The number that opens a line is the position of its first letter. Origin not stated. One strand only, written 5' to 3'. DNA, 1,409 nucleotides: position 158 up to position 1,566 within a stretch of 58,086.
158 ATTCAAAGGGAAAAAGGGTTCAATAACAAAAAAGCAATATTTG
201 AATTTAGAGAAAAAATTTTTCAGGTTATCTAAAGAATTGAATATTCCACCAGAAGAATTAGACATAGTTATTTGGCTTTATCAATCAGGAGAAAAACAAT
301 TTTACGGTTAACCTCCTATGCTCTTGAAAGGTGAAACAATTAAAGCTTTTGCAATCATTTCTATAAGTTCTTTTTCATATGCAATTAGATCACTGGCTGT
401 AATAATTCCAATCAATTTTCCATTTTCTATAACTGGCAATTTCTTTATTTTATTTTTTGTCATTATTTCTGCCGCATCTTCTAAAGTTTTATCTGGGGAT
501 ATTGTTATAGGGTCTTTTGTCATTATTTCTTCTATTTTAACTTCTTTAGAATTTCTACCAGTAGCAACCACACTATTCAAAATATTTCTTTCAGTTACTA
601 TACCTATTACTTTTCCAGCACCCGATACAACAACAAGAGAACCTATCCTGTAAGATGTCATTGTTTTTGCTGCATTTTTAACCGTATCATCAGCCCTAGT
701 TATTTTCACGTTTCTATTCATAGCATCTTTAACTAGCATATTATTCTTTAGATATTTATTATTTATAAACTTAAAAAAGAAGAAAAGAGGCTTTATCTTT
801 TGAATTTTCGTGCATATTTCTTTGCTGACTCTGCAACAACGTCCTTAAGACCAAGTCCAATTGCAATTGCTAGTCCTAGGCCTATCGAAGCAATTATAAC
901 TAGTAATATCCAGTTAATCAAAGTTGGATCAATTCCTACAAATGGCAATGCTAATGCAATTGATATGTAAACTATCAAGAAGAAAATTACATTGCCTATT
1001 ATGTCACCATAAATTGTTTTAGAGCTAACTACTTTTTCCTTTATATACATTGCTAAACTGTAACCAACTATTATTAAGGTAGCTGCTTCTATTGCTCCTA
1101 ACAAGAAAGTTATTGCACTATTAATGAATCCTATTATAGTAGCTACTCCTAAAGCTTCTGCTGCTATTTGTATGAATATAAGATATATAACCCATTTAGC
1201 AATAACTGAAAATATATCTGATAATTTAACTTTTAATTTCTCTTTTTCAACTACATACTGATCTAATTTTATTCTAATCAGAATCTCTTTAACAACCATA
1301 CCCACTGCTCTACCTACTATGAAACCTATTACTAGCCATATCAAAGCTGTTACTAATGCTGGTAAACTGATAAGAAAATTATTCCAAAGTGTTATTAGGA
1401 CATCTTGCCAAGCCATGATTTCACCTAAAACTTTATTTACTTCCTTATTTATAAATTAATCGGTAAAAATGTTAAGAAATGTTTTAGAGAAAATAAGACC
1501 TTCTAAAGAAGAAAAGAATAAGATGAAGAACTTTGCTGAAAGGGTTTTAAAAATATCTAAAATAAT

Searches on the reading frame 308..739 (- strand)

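Call 56: search_protein_families(library=pfam, proteins=[window:308-739:-], max_evalue=0.001)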
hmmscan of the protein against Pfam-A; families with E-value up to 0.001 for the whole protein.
window:308-739:- (143 aa): 1 family
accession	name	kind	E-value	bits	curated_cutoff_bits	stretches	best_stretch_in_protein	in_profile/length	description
PF00571.33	CBS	-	2.6e-34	117.7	24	2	69-121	1-54/57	CBS domain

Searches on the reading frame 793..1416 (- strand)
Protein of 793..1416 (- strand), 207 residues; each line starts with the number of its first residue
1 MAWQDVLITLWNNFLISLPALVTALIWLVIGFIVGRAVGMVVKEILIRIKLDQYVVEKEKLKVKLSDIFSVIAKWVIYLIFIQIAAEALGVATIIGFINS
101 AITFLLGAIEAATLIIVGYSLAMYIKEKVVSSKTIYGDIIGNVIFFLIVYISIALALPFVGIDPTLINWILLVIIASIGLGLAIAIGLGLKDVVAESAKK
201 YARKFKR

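Call 57: search_protein_families(library=pfam, proteins=[window:793-1416:-], max_evalue=0.001)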
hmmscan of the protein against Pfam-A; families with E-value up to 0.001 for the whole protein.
window:793-1416:- (207 aa): 1 family
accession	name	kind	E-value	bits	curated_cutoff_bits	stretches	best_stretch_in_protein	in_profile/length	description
PF05552.17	MS_channel_1st_1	-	2.1e-06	27.9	22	1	7-53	3-49/50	Mechanosensitive ion channel, conserved TM helix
